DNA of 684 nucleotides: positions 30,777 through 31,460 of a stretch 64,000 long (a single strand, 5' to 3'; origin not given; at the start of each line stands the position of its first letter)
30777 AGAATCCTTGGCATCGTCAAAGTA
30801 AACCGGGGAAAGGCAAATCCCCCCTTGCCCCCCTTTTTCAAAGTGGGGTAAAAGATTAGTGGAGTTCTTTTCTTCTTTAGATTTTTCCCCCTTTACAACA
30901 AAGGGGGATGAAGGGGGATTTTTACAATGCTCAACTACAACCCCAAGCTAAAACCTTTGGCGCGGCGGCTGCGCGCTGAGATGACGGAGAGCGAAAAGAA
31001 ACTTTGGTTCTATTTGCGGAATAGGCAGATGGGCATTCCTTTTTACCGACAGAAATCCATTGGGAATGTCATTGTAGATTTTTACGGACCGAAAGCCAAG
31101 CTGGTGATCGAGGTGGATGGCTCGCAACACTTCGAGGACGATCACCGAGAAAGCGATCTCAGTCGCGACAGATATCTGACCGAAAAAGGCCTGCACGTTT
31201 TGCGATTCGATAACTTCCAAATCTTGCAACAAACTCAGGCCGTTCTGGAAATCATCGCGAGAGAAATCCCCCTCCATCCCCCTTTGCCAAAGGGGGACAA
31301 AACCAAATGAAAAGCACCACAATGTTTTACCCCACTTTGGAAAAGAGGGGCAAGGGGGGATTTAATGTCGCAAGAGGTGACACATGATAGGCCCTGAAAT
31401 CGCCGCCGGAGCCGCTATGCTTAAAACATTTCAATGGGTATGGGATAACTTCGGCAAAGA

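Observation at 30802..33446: NACHT STAND NTPase plus DUF559 endonuclease inserted into the cobalamin salvage operon and bracketed by palindromic repeats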

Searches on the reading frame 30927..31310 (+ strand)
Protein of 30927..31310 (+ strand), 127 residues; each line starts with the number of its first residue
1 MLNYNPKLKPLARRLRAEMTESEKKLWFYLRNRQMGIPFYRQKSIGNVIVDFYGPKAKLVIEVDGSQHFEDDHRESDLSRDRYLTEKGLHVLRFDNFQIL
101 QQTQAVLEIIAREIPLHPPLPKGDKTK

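Call 3: search_protein_families(library=pfam, proteins=[window:30927-31310:+], max_evalue=0.01)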
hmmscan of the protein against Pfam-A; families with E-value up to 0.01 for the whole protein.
window:30927-31310:+ (127 aa): 3 families
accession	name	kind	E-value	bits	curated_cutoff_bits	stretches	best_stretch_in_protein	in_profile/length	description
PF04480.18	DUF559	-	2.3e-31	108.3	20.6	1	8-114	3-108/109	Protein of unknown function (DUF559)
PF18741.7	MTES_1575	-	1.5e-05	25.4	38.2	1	34-114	11-96/96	REase_MTES_1575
PF10881.14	DUF2726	-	0.0083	16.3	24.7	0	43-99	57-113/126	Protein of unknown function (DUF2726)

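Call 4: search_protein_families(library=padloc, proteins=[window:30927-31310:+], max_evalue=0.01)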
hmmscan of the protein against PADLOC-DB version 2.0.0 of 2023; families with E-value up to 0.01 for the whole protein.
window:30927-31310:+ (127 aa): 2 families
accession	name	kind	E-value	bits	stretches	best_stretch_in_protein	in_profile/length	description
PDLC02868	DpdF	-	1.4e-08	30.9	1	49-99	83-133/1078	DpdF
PDLC03210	mREase_II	-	9.9e-05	19.8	1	47-103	52-111/294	Type II methyl-directed restriction enzyme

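Call 9: search_protein_families(library=ncbifam, proteins=[window:30927-31310:+], max_evalue=0.01)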
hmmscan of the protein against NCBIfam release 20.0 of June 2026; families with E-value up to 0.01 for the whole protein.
window:30927-31310:+ (127 aa): 1 family
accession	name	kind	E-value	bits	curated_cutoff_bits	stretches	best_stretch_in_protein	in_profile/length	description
NF007294.0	PRK09767.1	equivalog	5.2e-19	68.5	218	1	7-114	4-110/117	DUF559 domain-containing protein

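Call 55: find_homologous_proteins(query=window:30927-31307:+)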
Query window:30927-31307:+ (127 aa): 273 proteins with E <= 0.001 among 283 candidates; the best 120 are listed.
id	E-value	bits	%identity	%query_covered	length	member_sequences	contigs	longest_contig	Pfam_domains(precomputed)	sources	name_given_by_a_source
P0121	1.5e-79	282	100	100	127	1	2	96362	PF04480.19,PF18741.8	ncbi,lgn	-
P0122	3.0e-62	226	83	100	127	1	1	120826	PF04480.19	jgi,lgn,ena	-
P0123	1.2e-52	195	72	100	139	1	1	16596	PF04480.19,PF18741.8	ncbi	-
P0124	4.9e-47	177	70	93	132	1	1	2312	PF04480.19,PF18741.8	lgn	-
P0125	2.4e-46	175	71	90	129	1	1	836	PF04480.19,PF18741.8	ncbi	-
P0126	6.9e-44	167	68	90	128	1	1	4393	PF04480.19,PF18741.8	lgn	-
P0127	1.9e-40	156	69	84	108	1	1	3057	PF04480.19,PF18741.8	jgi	-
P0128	2.6e-40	155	61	97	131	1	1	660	PF04480.19,PF18741.8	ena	-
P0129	5.8e-40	154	67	87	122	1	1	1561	PF04480.19,PF18741.8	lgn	-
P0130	2.6e-39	152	65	88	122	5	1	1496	PF04480.19,PF18741.8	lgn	-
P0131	3.1e-39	152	67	87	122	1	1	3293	PF04480.19,PF18741.8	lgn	-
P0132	9.3e-38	147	61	94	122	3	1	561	PF04480.19,PF18741.8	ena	-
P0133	3.0e-37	145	59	94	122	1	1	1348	PF04480.19,PF18741.8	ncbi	-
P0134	6.9e-37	144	63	87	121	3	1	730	PF04480.19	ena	-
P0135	1.5e-36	143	62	90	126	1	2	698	PF04480.19,PF18741.8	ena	-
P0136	1.5e-36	143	62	90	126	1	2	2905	PF04480.19,PF18741.8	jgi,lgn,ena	-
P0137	2.0e-36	142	61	90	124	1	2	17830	PF04480.19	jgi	jgi:very-short-patch-repair endonuclease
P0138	3.4e-36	142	65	87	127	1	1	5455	PF04480.19,PF18741.8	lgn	-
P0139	3.8e-36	142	61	90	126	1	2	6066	PF04480.19,PF18741.8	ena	-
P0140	3.8e-36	142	54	99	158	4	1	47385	PF04480.19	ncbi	-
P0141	4.8e-36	141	63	87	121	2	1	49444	PF04480.19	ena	-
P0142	5.7e-36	141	59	90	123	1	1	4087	PF04480.19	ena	-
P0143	6.9e-36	141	63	87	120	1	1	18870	PF04480.19,PF18741.8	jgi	jgi:very-short-patch-repair endonuclease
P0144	1.1e-35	140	57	94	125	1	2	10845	PF04480.19,PF18741.8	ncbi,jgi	-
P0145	1.1e-35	140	61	88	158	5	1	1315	PF04480.19,PF18741.8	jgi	-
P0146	1.1e-35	140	62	87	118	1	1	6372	PF04480.19,PF18741.8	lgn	-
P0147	1.2e-35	140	62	88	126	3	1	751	PF04480.19,PF18741.8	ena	-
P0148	1.6e-35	140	57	94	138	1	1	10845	PF04480.19,PF18741.8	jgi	jgi:very-short-patch-repair endonuclease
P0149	7.1e-35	137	59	90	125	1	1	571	PF04480.19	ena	-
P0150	8.8e-35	137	62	87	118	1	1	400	PF04480.19,PF18741.8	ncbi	-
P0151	9.6e-35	137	59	91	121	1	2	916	PF04480.19,PF18741.8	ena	-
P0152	1.1e-34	137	58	90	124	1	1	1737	PF04480.19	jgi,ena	-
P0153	1.4e-34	137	63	87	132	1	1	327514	PF04480.19,PF18741.8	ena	-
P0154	1.7e-34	136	57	94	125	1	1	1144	PF04480.19,PF18741.8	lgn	-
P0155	2.0e-34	136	56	97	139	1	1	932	PF04480.19,PF18741.8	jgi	-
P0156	2.4e-34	136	59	90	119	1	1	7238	PF04480.19,PF18741.8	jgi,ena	-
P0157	3.8e-34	135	60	90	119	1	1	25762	PF04480.19,PF18741.8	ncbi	ncbi:MAG: endonuclease domain-containing protein [Desulfobaccales bacterium]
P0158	4.7e-34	135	60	90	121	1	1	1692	PF04480.19,PF18741.8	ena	-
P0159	5.8e-34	135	60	90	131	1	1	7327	PF04480.19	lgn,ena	-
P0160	7.2e-34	134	54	95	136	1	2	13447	PF04480.19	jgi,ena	-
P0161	7.5e-34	134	62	87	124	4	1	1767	PF04480.19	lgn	-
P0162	7.9e-34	134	61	90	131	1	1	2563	PF04480.19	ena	-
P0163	1.1e-33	134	60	90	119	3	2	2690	PF04480.19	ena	-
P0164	1.1e-33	134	57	90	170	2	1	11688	PF04480.19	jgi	jgi:very-short-patch-repair endonuclease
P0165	1.3e-33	133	59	87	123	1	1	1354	PF04480.19,PF18741.8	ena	-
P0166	3.2e-33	132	57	91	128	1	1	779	PF04480.19,PF18741.8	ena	-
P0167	3.2e-33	132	56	97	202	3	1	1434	PF04480.19,PF18741.8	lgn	-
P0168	5.8e-33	131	57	90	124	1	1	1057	PF04480.19,PF18741.8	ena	-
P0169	6.7e-33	131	58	90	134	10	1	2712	PF04480.19,PF18741.8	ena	-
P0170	7.7e-33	131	60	90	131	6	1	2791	PF04480.19,PF18741.8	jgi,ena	jgi:very-short-patch-repair endonuclease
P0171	8.0e-33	131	61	87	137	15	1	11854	PF04480.19,PF18741.8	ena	-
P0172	9.4e-33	131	59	90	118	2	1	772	PF04480.19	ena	-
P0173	1.0e-32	130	57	90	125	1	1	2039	PF04480.19,PF18741.8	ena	-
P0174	1.2e-32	130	57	87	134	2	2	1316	PF04480.19,PF18741.8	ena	-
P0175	1.2e-32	130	57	90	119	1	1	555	PF04480.19,PF18741.8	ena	-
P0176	1.6e-32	130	58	90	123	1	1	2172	PF04480.19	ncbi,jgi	jgi:very-short-patch-repair endonuclease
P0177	2.6e-32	129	57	90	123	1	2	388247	PF04480.19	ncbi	-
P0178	3.3e-32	129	57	90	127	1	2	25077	PF04480.19,PF18741.8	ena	-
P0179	3.4e-32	129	54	90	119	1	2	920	PF04480.19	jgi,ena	jgi:very-short-patch-repair endonuclease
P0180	3.7e-32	129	57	84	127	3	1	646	PF04480.19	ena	-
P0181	6.1e-32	128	57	87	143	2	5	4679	PF04480.19,PF18741.8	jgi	jgi:very-short-patch-repair endonuclease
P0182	6.1e-32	128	59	85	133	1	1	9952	PF04480.19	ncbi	-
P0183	8.3e-32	128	57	90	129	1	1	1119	PF04480.19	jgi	jgi:very-short-patch-repair endonuclease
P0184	9.1e-32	127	60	87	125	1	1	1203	PF04480.19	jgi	jgi:very-short-patch-repair endonuclease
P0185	9.1e-32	127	59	87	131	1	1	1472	PF04480.19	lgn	-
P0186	9.4e-32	127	60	87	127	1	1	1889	PF04480.19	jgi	jgi:very-short-patch-repair endonuclease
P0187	1.1e-31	127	53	92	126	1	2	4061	PF04480.19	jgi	jgi:very-short-patch-repair endonuclease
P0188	1.6e-31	127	57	90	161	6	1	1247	PF04480.19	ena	-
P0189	1.6e-31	127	56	90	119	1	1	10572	PF04480.19,PF18741.8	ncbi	-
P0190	1.7e-31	127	53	98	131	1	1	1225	PF04480.19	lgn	-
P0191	1.8e-31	127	59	87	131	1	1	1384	PF04480.19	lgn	-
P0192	1.9e-31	126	59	87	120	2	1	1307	PF04480.19,PF18741.8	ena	-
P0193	2.2e-31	126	58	87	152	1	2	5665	PF04480.19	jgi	jgi:very-short-patch-repair endonuclease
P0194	2.3e-31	126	53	99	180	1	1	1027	PF04480.19,PF18741.8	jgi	-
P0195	2.4e-31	126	58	88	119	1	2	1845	PF04480.19,PF18741.8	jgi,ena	jgi:very-short-patch-repair endonuclease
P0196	3.0e-31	126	52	93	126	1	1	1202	PF04480.19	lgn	-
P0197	3.1e-31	126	57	90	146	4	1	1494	PF04480.19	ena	-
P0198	3.2e-31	126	54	90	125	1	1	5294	PF04480.19,PF18741.8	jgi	-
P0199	3.5e-31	126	57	90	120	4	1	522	PF04480.19,PF18741.8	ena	-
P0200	3.5e-31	126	56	94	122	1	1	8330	PF04480.19,PF18741.8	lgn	-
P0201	5.3e-31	125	58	90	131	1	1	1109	PF04480.19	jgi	-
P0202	5.3e-31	125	51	99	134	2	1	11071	PF04480.19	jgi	jgi:very-short-patch-repair endonuclease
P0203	6.0e-31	125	57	90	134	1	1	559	PF04480.19,PF18741.8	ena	-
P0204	6.9e-31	125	54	95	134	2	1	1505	PF04480.19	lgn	-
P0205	8.4e-31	124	54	97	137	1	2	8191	PF04480.19,PF18741.8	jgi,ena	-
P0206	8.7e-31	124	56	90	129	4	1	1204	PF04480.19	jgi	jgi:very-short-patch-repair endonuclease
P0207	8.9e-31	124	50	98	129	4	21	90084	PF04480.19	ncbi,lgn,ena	-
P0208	9.8e-31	124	58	87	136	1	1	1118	PF04480.19,PF18741.8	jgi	-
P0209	1.2e-30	124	52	95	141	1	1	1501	PF04480.19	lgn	-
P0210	1.8e-30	123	52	97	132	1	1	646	PF04480.19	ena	-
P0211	1.9e-30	123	55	87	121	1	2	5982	PF04480.19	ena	-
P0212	2.6e-30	123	57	94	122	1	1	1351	PF04480.19,PF18741.8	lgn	-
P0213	2.7e-30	123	55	94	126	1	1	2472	PF04480.19,PF18741.8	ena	-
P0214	3.2e-30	122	57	87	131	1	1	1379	PF04480.19,PF18741.8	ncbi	-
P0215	4.6e-30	122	53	97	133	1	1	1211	PF04480.19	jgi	jgi:very-short-patch-repair endonuclease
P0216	6.6e-30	121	51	100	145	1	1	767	PF04480.19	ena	-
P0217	7.4e-30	121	56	87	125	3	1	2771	PF04480.19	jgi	-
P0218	7.6e-30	121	57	93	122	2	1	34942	PF04480.19,PF18741.8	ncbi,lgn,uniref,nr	ncbi:endonuclease domain-containing protein [Methylicorpusculum sp.]|uniref:endonuclease domain-cont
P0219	8.5e-30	121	56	87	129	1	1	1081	PF04480.19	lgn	-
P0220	8.7e-30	121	58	87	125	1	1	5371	PF04480.19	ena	-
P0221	8.7e-30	121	52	91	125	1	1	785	PF04480.19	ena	-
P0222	9.6e-30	121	56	87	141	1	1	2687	PF04480.19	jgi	jgi:very-short-patch-repair endonuclease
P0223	1.3e-29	120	52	98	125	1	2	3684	PF04480.19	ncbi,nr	ncbi:MAG: DUF559 domain-containing protein [Deltaproteobacteria bacterium]|nr:DUF559 domain-containi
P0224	1.7e-29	120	58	87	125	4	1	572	PF04480.19,PF18741.8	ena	-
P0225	2.1e-29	120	55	87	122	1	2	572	PF04480.19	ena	-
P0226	3.2e-29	119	57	87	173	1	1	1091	PF04480.19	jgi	jgi:very-short-patch-repair endonuclease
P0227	3.6e-29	119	59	87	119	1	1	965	PF04480.19,PF18741.8,PF10881.15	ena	-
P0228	4.9e-29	119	61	79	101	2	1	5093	PF04480.19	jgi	jgi:very-short-patch-repair endonuclease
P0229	7.8e-29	118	56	84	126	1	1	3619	PF04480.19,PF18741.8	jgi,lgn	jgi:very-short-patch-repair endonuclease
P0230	8.6e-29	118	52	91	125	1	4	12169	PF04480.19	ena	-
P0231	8.7e-29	118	56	87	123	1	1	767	PF04480.19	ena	-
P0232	9.4e-29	118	54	91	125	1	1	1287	PF04480.19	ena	-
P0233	1.1e-28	117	63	76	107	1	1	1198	PF04480.19,PF18741.8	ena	-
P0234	1.2e-28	117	49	98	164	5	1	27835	PF04480.19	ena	-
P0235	1.3e-28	117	63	70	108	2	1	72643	PF04480.19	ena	-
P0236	1.3e-28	117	57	84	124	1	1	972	PF04480.19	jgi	jgi:very-short-patch-repair endonuclease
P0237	1.4e-28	117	57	84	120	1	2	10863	PF04480.19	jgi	jgi:very-short-patch-repair endonuclease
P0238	1.6e-28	117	57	84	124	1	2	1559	PF04480.19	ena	-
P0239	1.6e-28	117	55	91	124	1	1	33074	PF04480.19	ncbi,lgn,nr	ncbi:MAG: endonuclease domain-containing protein [Burkholderiaceae bacterium]|nr:endonuclease domain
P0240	1.8e-28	117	53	90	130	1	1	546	PF04480.19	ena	-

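Call 58: find_encoding_contigs(protein=P0207, flank=4000, max_places=4)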
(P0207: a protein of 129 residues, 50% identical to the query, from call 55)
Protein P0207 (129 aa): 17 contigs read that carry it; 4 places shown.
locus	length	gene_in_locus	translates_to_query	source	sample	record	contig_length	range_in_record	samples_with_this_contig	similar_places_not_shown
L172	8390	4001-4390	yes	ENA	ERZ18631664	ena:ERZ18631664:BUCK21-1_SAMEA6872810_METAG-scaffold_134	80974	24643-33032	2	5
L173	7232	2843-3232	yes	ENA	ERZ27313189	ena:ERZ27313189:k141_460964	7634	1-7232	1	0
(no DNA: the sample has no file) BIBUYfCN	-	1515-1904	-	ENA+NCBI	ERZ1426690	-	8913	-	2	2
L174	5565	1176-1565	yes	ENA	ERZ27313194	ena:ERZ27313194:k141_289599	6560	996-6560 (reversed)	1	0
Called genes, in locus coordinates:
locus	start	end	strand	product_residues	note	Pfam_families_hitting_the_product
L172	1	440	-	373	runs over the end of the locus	PF00072:Response_reg, PF13487:HD_5, PF01966:HD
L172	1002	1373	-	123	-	-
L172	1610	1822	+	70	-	-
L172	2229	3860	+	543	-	PF01555:N6_N4_Mtase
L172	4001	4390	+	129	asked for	PF04480:DUF559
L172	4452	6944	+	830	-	PF04851:ResIII, PF00270:DEAD (weak)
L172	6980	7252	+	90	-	PF03683:UPF0175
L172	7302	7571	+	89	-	PF04014:MazE_antitoxin (weak)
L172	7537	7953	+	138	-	PF01850:PIN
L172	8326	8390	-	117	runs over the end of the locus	PF13411:MerR_1, PF00376:MerR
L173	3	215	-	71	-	?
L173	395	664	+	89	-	-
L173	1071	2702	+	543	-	PF01555:N6_N4_Mtase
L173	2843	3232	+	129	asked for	PF04480:DUF559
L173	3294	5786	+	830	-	PF04851:ResIII, PF00270:DEAD (weak)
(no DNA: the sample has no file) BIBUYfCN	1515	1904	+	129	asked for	PF04480:DUF559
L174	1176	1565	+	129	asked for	PF04480:DUF559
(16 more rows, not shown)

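Call 59: find_encoding_contigs(protein=P0140, flank=4000, max_places=2)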
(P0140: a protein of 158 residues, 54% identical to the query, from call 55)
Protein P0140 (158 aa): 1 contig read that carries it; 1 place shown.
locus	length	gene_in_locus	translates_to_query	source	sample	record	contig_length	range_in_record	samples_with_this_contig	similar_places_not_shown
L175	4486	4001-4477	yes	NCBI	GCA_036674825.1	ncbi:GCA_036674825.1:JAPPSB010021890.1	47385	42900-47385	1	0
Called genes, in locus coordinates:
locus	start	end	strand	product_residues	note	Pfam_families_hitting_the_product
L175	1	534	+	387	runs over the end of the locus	PF02771:Acyl-CoA_dh_N, PF02770:Acyl-CoA_dh_M, PF00441:Acyl-CoA_dh_1, PF08028:Acyl-CoA_dh_2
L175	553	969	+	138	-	PF13279:4HBT_2, PF03061:4HBT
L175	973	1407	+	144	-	PF13279:4HBT_2, PF03061:4HBT (weak)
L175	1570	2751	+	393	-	PF00108:Thiolase_N, PF22691:Thiolase_C_1 (faint), PF02803:Thiolase_C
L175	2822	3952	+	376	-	PF02771:Acyl-CoA_dh_N, PF02770:Acyl-CoA_dh_M, PF00441:Acyl-CoA_dh_1, PF22924:ACOX_C_alpha1 (faint), PF08028:Acyl-CoA_dh_2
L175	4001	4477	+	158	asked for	PF04480:DUF559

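Call 60: find_encoding_contigs(protein=P0153, flank=4000, max_places=2)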
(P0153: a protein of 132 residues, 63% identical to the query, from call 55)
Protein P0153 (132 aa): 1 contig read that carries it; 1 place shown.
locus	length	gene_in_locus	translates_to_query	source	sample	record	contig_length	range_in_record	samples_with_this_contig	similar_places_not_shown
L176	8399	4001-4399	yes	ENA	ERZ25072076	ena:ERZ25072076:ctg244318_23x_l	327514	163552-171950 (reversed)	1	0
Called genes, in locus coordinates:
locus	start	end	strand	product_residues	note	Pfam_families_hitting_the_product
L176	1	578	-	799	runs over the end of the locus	PF02515:CoA_transf_3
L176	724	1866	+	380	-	PF13452:FAS1_DH_region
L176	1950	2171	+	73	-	-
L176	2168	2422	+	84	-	-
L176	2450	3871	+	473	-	PF00067:p450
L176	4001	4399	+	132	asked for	PF04480:DUF559, PF18741:MTES_1575 (weak)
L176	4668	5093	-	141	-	PF01850:PIN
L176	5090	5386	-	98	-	PF02604:PhdYeFM_antitox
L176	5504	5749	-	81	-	-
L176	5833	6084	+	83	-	-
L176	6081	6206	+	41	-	-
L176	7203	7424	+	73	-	-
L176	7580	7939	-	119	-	PF02452:PemK_toxin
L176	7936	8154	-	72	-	-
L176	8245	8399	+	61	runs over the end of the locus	-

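Call 75: search_dna_similar(query=window:30927-31307:+, collection=plasmids, mode=protein, max_rows=12)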
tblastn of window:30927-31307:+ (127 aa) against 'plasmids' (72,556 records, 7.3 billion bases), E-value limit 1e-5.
Records with a match: 38; places in all: 41; records where one place covers at least 80% of the query: 33.
Best place of each record, by identity: <60% 38.
By first word of the organism name: Azospirillum 7; Deinococcus 5; Sinorhizobium 4; Sphingomonas 3; Pseudomonas 3; Neisseria 2; Pseudanabaena 2; Escherichia 2; Synechocystis 2; Picosynechococcus 2; and 6 more.
By predicted mobility (MOB-suite, as given by PLSDB): non-mobilizable 31; mobilizable 6; conjugative 1.
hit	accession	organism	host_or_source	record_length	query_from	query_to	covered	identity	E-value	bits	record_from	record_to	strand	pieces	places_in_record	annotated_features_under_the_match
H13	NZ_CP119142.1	Neisseria gonorrhoeae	Homo sapiens,whole organism,synovial ...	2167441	5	112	85%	47.7%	4e-19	89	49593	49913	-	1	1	none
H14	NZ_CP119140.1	Neisseria gonorrhoeae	Homo sapiens,whole organism,blood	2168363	5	112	85%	47.7%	4e-19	89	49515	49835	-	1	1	none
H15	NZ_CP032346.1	Azospirillum brasilense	soil sample,Agricultural field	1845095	5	124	94%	42.1%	5e-15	77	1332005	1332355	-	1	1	record has no annotation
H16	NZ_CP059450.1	Azospirillum brasilense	Prokaryotes,soil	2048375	5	124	94%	42.1%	2e-14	75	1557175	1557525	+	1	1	none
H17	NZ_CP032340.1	Azospirillum brasilense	soil sample,Agricultural field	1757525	5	124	94%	41.3%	2e-15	78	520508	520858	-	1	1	none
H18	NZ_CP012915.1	Azospirillum brasilense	Digitaria eriantha,microbe,root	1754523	5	124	94%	41.3%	3e-14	74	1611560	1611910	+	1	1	none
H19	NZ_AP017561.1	Pseudanabaena sp. ABRG5-3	-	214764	7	127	95%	40.2%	7e-16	79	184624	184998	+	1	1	endonuclease domain-containing protein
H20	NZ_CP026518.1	Deinococcus sp. NW-56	whole organism,water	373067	12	119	85%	44.4%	8e-16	79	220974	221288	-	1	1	DUF559 domain-containing protein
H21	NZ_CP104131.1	Sinorhizobium sp. K101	Phaseolus vulgaris,cell ...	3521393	5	121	92%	40.9%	3e-17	83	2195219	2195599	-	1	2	none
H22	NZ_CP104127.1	Sinorhizobium sp. M103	Phaseolus vulgaris,cell ...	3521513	5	121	92%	40.9%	3e-17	83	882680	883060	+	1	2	none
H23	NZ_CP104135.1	Sinorhizobium sp. C101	Phaseolus vulgaris,cell ...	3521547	5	121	92%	40.9%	3e-17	83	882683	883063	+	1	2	none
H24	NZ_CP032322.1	Azospirillum argentinense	soil sample,Agricultural field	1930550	5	124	94%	39.7%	2e-14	75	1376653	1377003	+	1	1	record has no annotation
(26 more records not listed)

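Call 76: search_solved_structures(query=window:30927-31307:+, max_evalue=0.01, show_alignments=2)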
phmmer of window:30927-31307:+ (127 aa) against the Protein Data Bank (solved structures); distinct sequences matched with E-value up to 0.01: 1.
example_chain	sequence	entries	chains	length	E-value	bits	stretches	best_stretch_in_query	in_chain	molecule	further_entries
3hrl_A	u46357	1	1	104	2.7e-17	66.1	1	19-112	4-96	Endonuclease-Like Protein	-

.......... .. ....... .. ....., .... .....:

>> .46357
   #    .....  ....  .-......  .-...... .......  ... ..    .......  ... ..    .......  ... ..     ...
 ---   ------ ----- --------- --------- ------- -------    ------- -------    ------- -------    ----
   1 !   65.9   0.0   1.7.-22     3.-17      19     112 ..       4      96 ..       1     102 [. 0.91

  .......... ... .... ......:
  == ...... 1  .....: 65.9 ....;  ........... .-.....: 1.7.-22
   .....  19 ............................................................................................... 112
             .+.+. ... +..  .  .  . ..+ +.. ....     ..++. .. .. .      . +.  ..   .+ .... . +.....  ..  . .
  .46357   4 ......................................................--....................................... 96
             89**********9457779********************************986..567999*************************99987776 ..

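Call 83: get_annotated_region(hit=H19, flank=1500)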
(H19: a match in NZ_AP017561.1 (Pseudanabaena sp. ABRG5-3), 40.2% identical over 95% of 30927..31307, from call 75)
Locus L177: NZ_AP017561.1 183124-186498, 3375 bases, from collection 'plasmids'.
description: Pseudanabaena sp. ABRG5-3 plasmid ABRG53a, complete sequence
organism: Pseudanabaena sp. ABRG5-3 (NCBI taxid 685565)
taxonomy: Bacteria; Cyanobacteriota; Cyanophyceae; Pseudanabaenales; Pseudanabaenaceae; Pseudanabaena; Pseudanabaena sp. ABRG5-3
host: -; source: -; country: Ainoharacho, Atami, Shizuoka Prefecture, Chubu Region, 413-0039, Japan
typing (MOB-suite, as given by PLSDB): mobilizable; relaxase MOBP
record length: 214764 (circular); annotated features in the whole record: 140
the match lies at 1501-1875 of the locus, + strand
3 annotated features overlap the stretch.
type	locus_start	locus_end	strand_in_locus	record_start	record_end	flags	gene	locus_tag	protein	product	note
CDS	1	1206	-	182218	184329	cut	-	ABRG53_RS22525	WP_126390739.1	3'-5' exonuclease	-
CDS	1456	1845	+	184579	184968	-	-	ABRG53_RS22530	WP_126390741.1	endonuclease domain-containing protein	-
CDS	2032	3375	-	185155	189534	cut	-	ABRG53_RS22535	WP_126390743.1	hypothetical protein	-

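Call 84: get_annotated_region(hit=H20, flank=1500)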
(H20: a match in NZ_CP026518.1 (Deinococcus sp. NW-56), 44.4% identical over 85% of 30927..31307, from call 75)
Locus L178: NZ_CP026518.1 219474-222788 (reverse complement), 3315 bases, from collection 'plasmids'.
description: Deinococcus sp. NW-56 plasmid unnamed2, complete sequence
organism: Deinococcus sp. NW-56 (NCBI taxid 2080419)
taxonomy: Bacteria; Deinococcota; Deinococci; Deinococcales; Deinococcaceae; Deinococcus; Deinococcus sp. NW-56
host: -; source: whole organism,water; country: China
typing (MOB-suite, as given by PLSDB): non-mobilizable
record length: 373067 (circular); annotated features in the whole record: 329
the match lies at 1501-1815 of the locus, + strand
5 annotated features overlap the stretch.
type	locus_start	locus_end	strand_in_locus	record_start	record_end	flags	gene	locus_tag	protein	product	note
CDS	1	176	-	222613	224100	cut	hpaB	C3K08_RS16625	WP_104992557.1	4-hydroxyphenylacetate 3-monooxygenase, oxygenase component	-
CDS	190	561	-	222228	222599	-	-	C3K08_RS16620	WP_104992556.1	VOC family protein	-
CDS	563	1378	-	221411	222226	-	-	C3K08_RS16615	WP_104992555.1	NAD(P)-dependent oxidoreductase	-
CDS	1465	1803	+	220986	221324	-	-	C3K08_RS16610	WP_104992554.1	DUF559 domain-containing protein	-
CDS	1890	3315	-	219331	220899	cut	hpaE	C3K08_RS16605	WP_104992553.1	5-carboxymethyl-2-hydroxymuconate semialdehyde dehydrogenase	GO:1901023 - 4-hydroxyphenylacetate catabolic process [Evidence IEA]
